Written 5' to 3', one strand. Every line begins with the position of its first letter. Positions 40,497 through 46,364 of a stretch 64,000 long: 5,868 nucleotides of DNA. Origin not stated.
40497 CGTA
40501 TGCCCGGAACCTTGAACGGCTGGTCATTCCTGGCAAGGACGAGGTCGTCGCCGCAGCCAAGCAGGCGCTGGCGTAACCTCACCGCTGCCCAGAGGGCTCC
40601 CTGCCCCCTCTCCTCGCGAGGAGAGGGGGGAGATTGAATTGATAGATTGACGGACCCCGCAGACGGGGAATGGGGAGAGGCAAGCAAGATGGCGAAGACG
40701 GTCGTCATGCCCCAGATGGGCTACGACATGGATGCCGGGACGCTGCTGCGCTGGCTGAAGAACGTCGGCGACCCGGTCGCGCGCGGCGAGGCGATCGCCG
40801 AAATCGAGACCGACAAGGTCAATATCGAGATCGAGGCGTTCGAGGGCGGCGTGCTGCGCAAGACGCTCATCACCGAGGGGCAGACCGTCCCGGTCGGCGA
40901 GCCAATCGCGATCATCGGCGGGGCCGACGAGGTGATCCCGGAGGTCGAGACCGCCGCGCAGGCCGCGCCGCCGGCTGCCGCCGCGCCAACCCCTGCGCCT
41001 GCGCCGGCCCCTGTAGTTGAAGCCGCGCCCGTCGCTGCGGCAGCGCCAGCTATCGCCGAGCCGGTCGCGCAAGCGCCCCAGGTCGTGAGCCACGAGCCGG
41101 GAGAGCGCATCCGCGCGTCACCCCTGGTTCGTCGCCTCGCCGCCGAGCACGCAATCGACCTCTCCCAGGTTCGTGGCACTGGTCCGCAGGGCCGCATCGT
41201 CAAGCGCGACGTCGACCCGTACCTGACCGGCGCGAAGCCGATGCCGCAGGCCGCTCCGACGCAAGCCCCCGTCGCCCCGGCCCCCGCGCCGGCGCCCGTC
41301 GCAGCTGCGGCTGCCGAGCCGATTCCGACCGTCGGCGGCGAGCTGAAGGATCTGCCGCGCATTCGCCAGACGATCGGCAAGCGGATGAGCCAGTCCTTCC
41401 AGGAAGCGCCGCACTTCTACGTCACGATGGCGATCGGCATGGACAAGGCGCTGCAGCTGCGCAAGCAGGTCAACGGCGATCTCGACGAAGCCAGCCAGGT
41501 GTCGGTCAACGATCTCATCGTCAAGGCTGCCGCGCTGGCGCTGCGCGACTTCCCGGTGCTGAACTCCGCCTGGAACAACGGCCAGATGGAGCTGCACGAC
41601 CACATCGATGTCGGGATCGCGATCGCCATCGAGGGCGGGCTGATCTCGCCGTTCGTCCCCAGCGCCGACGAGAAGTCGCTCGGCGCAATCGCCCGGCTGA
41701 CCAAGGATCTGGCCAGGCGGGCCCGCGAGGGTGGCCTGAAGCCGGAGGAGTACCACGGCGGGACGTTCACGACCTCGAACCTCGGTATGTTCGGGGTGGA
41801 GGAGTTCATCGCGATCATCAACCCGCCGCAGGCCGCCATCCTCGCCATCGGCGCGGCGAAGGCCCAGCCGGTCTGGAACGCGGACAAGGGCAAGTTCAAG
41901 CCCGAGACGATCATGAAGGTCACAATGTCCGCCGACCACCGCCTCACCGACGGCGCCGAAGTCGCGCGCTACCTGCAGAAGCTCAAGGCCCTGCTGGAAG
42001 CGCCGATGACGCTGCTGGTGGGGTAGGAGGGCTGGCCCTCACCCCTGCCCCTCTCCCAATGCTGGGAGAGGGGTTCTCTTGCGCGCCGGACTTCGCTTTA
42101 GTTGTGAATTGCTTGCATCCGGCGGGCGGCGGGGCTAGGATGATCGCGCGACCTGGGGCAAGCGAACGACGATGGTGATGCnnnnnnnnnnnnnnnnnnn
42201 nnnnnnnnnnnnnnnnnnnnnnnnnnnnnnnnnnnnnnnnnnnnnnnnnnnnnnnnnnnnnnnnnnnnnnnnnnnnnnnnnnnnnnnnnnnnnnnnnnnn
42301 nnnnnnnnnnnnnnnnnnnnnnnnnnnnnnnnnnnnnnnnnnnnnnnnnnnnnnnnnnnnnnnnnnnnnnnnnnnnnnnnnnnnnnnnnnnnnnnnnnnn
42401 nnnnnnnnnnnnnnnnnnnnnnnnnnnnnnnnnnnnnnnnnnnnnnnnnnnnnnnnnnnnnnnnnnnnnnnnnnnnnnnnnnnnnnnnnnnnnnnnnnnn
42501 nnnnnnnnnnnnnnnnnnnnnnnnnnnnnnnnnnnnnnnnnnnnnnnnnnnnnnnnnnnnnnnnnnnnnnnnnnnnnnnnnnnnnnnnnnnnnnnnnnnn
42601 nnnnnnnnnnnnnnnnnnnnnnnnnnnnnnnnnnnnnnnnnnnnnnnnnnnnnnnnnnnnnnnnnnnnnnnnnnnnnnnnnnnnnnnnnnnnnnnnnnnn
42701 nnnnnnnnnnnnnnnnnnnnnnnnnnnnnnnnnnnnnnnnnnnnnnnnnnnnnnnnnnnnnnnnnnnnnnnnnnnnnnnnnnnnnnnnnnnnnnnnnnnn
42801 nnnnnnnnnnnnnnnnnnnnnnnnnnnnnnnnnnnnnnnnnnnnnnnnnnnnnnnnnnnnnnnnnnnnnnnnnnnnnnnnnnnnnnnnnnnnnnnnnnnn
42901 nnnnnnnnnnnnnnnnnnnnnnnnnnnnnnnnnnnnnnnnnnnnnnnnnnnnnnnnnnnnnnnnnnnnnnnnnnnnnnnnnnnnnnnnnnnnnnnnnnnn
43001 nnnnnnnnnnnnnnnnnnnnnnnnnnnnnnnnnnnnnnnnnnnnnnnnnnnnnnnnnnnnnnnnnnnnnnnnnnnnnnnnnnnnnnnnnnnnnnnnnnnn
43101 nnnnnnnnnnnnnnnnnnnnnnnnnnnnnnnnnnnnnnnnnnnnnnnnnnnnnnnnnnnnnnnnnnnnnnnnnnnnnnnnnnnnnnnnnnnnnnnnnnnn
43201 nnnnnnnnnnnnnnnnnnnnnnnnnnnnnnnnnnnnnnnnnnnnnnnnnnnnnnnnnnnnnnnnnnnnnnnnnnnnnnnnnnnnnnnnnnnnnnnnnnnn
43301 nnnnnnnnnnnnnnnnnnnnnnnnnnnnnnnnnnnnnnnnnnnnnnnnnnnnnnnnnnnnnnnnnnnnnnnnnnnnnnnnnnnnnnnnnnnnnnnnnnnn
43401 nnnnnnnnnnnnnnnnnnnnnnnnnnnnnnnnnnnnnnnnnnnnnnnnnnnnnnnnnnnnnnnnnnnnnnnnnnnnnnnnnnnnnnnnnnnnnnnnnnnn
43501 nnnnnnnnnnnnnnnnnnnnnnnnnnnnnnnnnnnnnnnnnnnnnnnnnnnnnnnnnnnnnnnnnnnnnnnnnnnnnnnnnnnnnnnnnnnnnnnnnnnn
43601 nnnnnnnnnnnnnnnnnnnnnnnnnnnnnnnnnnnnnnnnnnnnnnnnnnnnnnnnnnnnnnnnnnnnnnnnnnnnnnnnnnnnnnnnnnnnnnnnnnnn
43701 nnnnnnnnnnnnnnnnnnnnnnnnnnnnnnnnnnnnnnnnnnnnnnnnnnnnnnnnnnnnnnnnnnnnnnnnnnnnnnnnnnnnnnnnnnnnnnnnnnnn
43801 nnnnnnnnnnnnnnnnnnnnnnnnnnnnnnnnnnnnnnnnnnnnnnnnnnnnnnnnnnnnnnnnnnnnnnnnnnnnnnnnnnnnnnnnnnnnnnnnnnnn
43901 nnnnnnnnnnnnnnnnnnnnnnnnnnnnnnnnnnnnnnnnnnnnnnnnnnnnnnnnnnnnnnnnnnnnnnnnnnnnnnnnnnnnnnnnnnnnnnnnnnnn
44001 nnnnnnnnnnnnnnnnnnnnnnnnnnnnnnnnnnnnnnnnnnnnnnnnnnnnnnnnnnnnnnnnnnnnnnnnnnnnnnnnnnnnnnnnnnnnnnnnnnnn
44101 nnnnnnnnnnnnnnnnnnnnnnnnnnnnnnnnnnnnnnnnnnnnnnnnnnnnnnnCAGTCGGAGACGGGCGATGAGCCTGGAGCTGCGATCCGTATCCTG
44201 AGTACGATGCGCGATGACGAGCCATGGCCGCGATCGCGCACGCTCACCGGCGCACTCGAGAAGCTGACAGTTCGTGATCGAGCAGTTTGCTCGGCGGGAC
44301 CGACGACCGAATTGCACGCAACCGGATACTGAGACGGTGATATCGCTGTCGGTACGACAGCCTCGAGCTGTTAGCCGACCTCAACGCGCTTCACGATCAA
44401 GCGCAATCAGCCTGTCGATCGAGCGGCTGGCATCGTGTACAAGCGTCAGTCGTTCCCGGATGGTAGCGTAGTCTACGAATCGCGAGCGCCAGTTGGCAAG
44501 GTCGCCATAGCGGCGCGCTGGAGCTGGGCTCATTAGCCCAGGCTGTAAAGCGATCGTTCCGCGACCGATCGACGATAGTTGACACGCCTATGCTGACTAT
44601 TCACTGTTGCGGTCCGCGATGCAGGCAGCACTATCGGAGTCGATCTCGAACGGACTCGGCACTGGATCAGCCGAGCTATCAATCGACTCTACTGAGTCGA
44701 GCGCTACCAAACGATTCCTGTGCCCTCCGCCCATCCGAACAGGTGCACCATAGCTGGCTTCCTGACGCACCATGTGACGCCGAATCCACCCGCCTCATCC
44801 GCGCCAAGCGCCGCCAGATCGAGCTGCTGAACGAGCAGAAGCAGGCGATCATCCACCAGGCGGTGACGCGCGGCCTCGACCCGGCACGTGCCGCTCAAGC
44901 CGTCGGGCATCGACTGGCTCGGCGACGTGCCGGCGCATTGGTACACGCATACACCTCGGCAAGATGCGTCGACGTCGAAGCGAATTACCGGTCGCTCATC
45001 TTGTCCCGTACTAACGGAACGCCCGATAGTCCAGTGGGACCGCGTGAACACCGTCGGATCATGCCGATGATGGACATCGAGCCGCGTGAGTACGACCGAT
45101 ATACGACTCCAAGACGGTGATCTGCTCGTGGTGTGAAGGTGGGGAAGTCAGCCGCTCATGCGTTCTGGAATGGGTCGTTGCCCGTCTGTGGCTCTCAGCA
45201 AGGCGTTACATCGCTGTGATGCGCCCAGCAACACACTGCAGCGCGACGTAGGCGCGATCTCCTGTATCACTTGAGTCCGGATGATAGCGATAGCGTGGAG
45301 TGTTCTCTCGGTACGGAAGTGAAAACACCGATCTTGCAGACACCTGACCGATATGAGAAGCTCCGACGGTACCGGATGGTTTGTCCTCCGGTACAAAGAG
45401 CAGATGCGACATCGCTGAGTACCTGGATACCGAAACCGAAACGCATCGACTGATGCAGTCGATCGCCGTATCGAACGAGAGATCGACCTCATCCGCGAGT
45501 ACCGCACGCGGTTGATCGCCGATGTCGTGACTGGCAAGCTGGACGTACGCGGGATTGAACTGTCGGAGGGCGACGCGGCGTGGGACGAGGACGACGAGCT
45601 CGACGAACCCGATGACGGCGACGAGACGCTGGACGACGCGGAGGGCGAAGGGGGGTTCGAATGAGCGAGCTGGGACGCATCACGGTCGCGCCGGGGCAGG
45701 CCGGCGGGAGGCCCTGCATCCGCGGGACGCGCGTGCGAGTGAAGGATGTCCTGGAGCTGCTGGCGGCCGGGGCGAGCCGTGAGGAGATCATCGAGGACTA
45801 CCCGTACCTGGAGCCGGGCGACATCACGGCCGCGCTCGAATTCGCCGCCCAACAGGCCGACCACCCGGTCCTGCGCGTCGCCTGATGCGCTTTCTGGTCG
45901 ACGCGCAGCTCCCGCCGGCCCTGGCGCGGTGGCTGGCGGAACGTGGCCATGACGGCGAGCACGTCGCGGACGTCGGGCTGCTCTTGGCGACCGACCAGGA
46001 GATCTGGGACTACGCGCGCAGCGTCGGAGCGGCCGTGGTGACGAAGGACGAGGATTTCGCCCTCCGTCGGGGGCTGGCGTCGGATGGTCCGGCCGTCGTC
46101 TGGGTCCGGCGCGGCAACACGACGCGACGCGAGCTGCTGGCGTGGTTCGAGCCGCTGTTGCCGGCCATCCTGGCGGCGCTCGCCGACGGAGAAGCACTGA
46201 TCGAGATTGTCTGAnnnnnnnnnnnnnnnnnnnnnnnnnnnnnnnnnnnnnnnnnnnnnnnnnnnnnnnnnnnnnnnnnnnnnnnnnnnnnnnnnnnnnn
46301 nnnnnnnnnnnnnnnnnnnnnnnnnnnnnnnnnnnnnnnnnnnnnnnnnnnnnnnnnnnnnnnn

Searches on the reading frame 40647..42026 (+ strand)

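Call 8: search_protein_families(library=pfam, proteins=[window:40647-42026:+], max_evalue=0.001)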
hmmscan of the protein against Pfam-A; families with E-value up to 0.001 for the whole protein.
window:40647-42026:+ (459 aa): 3 families
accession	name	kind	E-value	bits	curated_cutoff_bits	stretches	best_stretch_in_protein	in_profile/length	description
PF00198.28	2-oxoacid_dh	-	4.6e-77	259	23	1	235-457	8-231/232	2-oxoacid dehydrogenases acyltransferase (catalytic domain)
PF00364.28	Biotin_lipoyl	-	2.8e-18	66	22.1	1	18-90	2-73/73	Biotin-requiring enzyme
PF02817.22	E3_binding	-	2.6e-17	63.2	23.7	1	155-189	1-35/36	e3 binding domain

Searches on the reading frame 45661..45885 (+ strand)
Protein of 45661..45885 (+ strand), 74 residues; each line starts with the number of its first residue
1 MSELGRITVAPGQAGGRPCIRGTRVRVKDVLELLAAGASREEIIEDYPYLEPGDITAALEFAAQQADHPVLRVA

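Call 77: search_protein_families(library=pfam, proteins=[window:45661-45885:+], max_evalue=0.01)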
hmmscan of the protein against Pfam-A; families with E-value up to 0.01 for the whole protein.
window:45661-45885:+ (74 aa): 1 family
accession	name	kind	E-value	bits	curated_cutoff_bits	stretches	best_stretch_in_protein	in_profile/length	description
PF04255.20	DUF433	-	4.6e-25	87.6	23.6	1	7-62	1-56/56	Protein of unknown function (DUF433)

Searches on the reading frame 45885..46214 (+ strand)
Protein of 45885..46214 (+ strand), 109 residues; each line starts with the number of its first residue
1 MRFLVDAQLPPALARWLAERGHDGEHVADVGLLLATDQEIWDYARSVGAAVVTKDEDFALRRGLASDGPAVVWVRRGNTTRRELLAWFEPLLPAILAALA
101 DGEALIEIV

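Call 77: search_protein_families(library=pfam, proteins=[window:45885-46214:+], max_evalue=0.01)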
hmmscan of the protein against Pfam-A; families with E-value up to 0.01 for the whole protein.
window:45885-46214:+ (109 aa): 3 families
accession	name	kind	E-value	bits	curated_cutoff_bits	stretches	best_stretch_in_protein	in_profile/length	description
PF18480.7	DUF5615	-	2.1e-25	89.2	23.8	1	1-103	1-103/110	Domain of unknown function (DUF5615)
PF18478.7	PIN_10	-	3.2e-07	30.8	26.2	1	1-61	1-65/84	PIN like domain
PF01927.22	Mut7-C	-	0.00028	21.5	23.3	1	1-72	1-62/146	Mut7-C RNAse domain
